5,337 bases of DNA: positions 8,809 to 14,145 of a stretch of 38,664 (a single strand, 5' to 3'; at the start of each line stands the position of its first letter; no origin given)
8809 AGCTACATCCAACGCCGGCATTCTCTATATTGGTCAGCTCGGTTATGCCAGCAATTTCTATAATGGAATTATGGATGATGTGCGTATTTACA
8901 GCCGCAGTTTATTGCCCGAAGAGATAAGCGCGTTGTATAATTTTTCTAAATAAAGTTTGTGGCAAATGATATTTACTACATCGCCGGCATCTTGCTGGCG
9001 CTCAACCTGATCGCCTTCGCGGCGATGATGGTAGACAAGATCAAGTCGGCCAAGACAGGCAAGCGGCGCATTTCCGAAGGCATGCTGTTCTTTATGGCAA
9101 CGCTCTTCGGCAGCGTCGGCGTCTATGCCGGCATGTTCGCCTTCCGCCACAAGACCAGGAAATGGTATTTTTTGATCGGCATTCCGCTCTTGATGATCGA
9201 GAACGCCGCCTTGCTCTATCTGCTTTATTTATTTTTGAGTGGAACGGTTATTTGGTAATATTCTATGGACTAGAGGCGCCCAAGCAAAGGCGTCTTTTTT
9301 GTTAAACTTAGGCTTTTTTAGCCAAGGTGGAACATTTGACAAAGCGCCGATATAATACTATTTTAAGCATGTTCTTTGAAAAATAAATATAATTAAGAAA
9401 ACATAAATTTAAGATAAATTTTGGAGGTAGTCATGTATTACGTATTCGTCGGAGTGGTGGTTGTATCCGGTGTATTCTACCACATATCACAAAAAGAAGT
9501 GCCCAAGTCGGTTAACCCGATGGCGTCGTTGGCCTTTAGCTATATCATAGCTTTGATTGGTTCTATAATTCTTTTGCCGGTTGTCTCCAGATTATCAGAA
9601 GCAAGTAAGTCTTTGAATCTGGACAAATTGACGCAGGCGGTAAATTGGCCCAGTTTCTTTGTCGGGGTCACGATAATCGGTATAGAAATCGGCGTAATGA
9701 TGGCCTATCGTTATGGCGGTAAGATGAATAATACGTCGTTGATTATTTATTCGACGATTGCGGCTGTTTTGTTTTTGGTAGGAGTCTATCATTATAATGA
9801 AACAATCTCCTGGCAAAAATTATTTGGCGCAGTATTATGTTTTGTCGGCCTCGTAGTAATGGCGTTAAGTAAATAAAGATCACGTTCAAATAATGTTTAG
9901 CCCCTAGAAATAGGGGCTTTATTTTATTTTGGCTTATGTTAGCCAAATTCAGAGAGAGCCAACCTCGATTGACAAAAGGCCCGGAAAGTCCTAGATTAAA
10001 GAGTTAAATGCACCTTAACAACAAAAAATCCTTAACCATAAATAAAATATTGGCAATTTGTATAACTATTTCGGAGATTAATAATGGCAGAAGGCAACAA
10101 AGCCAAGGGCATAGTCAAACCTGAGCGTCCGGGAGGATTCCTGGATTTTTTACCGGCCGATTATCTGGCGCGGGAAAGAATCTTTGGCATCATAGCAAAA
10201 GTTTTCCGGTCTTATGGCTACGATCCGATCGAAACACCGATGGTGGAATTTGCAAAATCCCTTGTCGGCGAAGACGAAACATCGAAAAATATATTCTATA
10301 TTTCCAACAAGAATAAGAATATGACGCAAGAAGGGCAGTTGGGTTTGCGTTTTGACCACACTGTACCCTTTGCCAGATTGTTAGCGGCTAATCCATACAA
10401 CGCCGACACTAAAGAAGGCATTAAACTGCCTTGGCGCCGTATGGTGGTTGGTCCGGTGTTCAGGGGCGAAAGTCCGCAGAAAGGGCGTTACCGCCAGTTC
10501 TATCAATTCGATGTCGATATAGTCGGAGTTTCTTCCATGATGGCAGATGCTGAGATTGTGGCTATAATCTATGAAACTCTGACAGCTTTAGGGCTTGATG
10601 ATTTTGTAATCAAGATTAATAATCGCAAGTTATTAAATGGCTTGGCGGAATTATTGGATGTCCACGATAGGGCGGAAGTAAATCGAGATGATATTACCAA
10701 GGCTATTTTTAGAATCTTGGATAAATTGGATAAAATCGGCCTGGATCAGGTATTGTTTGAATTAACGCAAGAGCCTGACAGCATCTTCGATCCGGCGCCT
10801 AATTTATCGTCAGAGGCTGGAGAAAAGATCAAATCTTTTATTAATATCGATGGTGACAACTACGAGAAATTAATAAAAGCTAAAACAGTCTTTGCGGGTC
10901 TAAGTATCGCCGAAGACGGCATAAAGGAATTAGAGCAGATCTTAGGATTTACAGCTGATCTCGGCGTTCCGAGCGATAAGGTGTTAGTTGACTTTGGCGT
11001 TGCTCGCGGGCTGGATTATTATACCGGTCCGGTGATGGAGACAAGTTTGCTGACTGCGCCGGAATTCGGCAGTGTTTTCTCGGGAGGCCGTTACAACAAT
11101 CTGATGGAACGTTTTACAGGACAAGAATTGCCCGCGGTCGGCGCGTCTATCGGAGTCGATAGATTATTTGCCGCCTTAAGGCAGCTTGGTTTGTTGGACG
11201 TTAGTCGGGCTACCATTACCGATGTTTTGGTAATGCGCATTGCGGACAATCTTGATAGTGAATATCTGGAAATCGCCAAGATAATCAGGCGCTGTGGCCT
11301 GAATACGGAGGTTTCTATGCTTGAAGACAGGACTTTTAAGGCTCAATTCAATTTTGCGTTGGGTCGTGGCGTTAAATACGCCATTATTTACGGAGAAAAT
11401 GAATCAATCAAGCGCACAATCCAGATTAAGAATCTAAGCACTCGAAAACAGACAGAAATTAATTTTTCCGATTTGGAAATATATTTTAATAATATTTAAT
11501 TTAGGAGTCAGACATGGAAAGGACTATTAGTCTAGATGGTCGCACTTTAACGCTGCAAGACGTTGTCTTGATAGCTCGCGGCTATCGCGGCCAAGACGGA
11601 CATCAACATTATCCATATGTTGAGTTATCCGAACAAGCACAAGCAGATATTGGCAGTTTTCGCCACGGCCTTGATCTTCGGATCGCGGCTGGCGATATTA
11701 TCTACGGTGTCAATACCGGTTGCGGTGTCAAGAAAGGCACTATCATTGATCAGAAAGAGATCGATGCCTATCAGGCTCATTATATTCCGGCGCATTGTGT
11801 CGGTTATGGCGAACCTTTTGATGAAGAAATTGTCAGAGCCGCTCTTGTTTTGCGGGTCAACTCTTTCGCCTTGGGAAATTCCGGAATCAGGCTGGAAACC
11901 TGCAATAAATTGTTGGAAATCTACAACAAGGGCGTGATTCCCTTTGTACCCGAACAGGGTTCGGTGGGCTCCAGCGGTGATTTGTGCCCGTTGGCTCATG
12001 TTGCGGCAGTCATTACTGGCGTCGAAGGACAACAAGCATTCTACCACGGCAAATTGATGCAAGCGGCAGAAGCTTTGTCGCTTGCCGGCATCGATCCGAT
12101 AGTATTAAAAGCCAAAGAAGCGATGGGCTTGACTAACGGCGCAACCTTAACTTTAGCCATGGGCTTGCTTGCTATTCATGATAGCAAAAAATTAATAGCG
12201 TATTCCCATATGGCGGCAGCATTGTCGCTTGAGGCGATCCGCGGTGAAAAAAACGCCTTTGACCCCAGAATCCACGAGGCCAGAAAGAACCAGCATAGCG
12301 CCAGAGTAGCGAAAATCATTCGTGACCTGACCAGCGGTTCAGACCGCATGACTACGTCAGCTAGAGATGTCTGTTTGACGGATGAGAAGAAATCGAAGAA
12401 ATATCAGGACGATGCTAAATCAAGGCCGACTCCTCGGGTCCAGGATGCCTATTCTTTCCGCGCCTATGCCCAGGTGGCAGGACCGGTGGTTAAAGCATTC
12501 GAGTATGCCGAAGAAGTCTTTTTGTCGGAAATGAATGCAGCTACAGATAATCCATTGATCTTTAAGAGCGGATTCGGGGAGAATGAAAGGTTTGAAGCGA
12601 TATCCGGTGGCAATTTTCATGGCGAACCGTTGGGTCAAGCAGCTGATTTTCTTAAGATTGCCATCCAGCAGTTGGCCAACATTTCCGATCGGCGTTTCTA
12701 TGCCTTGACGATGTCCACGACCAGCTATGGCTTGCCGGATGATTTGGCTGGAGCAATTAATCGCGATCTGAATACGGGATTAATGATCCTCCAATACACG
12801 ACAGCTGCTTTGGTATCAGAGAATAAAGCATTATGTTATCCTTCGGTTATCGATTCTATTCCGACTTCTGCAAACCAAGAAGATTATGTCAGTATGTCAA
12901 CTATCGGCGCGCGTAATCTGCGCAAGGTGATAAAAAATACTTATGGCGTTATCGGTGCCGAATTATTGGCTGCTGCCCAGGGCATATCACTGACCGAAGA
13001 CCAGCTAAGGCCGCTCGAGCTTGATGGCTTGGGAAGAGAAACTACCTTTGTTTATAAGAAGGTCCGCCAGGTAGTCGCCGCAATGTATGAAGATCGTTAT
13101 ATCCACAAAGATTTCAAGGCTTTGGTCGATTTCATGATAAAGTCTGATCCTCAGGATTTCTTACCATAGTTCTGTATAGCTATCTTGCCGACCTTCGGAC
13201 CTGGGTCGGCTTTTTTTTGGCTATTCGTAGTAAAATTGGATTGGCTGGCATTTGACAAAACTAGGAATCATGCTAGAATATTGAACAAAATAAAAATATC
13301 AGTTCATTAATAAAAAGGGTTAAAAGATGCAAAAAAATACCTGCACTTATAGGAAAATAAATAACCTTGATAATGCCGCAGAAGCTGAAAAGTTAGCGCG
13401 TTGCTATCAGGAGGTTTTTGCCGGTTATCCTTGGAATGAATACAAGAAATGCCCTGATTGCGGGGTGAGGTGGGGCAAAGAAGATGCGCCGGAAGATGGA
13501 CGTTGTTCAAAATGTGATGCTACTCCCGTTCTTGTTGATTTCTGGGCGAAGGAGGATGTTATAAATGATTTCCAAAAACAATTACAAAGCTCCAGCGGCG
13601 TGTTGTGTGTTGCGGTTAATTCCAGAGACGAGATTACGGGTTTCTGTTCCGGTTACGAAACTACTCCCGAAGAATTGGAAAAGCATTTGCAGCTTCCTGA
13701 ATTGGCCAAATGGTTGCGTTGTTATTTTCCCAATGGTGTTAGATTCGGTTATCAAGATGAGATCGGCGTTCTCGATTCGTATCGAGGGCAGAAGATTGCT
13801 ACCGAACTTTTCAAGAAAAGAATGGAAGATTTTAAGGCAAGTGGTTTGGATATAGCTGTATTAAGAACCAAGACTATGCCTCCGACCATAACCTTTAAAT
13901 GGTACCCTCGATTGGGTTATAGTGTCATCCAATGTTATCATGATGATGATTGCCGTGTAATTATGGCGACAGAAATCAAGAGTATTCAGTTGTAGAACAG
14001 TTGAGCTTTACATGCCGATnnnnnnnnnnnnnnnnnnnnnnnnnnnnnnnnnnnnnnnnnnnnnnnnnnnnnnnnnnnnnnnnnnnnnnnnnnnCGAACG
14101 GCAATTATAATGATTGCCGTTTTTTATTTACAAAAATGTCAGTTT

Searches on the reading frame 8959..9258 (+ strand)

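Call 41: search_protein_families(library=pfam, proteins=[window:8959-9258:+], max_evalue=0.0001)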
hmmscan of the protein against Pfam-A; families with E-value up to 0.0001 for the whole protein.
window:8959-9258:+ (99 aa): 1 family
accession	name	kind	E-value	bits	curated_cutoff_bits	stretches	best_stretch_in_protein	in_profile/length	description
PF06961.18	DUF1294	-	1e-19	71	25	1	16-71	1-55/55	Protein of unknown function (DUF1294)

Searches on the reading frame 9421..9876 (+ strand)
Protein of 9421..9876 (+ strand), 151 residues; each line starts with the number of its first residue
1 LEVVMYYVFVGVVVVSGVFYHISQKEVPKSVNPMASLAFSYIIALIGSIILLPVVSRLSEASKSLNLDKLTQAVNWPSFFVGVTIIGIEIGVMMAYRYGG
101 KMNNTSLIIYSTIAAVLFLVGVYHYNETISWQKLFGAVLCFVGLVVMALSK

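Call 41: search_protein_families(library=pfam, proteins=[window:9421-9876:+], max_evalue=0.0001)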
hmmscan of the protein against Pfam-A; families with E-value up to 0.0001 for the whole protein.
window:9421-9876:+ (151 aa): 1 family
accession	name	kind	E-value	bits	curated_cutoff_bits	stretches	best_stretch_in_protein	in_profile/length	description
PF00892.27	EamA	-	4.4e-08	33.9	28.2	1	9-148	6-134/135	EamA-like transporter family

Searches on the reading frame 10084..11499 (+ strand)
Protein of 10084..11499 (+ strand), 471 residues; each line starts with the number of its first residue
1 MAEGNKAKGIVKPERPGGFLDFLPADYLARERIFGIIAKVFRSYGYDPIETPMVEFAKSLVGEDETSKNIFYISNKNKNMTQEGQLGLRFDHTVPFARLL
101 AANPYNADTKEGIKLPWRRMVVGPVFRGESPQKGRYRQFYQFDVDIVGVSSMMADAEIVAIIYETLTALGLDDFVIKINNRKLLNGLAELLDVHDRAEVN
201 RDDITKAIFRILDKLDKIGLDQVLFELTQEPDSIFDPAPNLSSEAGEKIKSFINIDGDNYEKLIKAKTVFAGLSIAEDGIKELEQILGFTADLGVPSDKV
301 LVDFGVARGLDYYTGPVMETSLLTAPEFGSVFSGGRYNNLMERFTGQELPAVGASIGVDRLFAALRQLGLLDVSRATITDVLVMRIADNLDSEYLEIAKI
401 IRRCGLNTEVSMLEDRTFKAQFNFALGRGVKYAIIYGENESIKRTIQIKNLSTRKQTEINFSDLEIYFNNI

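Call 11: search_protein_families(library=pfam, proteins=[window:10084-11499:+], max_evalue=0.001)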
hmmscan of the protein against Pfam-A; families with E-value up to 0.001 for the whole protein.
window:10084-11499:+ (471 aa): 3 families
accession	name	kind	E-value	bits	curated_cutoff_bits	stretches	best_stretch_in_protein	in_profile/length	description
PF13393.11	tRNA-synt_His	-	4.8e-39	134.9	25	1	18-361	1-308/308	Histidyl-tRNA synthetase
PF03129.25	HGTP_anticodon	-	6.6e-09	36.3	21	1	380-465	1-88/94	Anticodon binding domain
PF00587.30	tRNA-synt_2b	-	1e-05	26.2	29.3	1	110-182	31-107/179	tRNA synthetase class II core domain (G, H, P, S and T)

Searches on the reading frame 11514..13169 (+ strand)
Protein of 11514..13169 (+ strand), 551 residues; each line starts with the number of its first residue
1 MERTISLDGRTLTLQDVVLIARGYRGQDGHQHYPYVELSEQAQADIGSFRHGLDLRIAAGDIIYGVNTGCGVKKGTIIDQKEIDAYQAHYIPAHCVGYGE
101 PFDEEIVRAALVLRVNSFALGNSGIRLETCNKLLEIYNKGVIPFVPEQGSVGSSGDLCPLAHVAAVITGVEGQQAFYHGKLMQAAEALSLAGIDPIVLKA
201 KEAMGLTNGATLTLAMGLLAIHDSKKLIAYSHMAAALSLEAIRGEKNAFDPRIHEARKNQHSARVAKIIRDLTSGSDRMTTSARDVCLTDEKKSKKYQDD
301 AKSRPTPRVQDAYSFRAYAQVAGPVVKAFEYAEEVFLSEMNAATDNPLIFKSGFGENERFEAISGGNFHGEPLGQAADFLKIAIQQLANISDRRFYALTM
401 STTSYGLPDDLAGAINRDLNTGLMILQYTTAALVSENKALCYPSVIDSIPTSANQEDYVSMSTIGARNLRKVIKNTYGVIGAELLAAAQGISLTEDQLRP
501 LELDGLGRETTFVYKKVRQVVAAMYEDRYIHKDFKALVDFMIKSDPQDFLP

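Call 11: search_protein_families(library=pfam, proteins=[window:11514-13169:+], max_evalue=0.001)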
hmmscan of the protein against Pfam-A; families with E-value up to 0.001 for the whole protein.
window:11514-13169:+ (551 aa): 1 family
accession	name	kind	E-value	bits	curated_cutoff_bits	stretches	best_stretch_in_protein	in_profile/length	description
PF00221.24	Lyase_aromatic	-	1.8e-151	505.5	27.3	1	12-518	1-465/466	Aromatic amino acid lyase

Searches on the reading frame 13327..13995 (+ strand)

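Call 11: search_protein_families(library=pfam, proteins=[window:13327-13995:+], max_evalue=0.001)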
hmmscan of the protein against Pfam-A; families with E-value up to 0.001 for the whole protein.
window:13327-13995:+ (222 aa): 2 families
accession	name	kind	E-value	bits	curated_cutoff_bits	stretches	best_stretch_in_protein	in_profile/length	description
PF00583.31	Acetyltransf_1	-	1.9e-05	25.3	20.7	1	73-181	16-99/116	Acetyltransferase (GNAT) family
PF13508.13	Acetyltransf_7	-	7.2e-05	23.5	27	1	95-199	7-83/84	Acetyltransferase (GNAT) domain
